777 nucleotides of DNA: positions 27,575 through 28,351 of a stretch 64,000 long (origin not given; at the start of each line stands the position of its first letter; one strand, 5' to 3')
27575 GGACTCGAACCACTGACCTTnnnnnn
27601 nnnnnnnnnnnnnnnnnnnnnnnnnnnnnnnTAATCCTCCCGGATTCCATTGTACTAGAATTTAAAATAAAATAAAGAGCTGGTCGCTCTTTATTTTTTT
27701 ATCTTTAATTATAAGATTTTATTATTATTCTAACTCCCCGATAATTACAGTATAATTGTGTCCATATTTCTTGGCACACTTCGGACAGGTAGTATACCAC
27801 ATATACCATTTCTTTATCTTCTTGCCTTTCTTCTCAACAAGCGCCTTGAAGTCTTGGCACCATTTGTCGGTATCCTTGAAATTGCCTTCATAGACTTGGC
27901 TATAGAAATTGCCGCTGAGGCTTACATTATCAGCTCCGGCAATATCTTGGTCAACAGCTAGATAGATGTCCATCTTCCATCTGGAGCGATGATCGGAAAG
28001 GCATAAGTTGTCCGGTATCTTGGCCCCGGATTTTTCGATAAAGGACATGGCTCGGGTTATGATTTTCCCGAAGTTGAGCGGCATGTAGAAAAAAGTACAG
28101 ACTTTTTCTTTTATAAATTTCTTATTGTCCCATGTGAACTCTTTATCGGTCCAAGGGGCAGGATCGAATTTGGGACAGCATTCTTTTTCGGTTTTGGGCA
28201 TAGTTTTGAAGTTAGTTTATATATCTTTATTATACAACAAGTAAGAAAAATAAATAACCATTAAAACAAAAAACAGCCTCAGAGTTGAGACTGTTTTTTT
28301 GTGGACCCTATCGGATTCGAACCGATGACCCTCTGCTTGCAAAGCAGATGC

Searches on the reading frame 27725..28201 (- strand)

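Call 76: search_protein_families(library=pfam, proteins=[window:27725-28201:-], max_evalue=0.001)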
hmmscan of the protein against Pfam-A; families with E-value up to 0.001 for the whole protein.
window:27725-28201:- (158 aa): 1 family
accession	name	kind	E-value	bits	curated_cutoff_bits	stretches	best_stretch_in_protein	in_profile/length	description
PF20603.3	Bact_hydrolase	-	1.1e-66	224.2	27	1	3-156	5-159/160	Bacterial hydrolase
